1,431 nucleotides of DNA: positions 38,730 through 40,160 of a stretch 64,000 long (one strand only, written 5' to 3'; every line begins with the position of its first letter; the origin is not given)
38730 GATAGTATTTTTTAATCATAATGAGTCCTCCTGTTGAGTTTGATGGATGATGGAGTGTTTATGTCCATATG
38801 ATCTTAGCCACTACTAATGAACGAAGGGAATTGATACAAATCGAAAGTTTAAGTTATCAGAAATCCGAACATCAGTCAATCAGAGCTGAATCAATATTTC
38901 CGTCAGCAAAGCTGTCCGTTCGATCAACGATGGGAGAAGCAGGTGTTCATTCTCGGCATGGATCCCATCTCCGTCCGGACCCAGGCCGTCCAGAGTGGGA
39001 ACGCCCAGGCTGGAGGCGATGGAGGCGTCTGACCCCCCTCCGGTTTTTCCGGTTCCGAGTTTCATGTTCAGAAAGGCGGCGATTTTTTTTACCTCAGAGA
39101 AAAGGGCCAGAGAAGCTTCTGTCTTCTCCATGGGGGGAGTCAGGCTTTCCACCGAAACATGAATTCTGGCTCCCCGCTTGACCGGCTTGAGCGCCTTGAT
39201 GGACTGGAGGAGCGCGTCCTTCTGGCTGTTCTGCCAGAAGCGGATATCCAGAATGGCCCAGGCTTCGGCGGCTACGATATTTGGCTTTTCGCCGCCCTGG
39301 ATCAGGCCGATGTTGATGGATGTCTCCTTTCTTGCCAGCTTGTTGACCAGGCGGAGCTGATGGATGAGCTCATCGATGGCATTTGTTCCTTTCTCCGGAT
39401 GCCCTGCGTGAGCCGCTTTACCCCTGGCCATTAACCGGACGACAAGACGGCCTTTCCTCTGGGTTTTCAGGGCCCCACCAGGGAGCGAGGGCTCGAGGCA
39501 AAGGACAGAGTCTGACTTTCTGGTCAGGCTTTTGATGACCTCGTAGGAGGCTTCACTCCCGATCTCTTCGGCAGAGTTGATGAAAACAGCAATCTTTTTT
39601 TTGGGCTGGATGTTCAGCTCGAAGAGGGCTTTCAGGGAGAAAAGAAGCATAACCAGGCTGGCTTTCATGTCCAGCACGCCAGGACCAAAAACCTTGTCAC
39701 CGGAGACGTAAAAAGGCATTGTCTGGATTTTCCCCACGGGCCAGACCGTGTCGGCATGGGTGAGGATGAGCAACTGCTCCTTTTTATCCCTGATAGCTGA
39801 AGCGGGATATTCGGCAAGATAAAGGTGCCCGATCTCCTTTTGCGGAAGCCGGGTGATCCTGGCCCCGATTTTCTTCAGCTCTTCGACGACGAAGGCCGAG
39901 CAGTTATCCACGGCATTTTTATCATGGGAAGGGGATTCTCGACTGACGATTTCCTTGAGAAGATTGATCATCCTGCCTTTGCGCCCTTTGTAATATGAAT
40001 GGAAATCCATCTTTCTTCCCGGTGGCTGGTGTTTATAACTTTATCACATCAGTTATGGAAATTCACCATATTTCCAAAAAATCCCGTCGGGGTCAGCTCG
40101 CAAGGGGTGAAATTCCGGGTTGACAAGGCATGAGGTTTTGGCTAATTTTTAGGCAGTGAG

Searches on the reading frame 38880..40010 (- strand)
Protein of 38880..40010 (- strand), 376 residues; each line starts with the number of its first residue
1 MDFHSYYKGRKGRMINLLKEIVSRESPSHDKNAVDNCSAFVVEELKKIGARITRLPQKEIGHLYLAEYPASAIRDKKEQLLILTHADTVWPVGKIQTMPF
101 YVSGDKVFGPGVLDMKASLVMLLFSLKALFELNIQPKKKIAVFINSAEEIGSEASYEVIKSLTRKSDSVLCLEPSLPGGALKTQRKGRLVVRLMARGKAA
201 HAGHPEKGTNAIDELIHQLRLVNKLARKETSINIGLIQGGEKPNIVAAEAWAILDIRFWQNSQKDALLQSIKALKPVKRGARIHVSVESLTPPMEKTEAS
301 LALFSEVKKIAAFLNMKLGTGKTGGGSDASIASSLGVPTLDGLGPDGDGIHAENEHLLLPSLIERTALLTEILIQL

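Call 43: search_protein_families(library=pfam, proteins=[window:38880-40010:-], max_evalue=0.001)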
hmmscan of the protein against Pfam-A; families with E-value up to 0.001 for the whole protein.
window:38880-40010:- (376 aa): 3 families
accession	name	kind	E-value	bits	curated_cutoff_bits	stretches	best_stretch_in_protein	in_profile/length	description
PF01546.33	Peptidase_M20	-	6.2e-23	82.2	24.6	1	82-373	2-204/206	Peptidase family M20/M25/M40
PF07687.19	M20_dimer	-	2.2e-17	63.4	21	1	184-273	2-97/107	Peptidase dimerisation domain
PF04389.22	Peptidase_M28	-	0.00026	21.2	21.3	0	76-163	11-83/193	Peptidase family M28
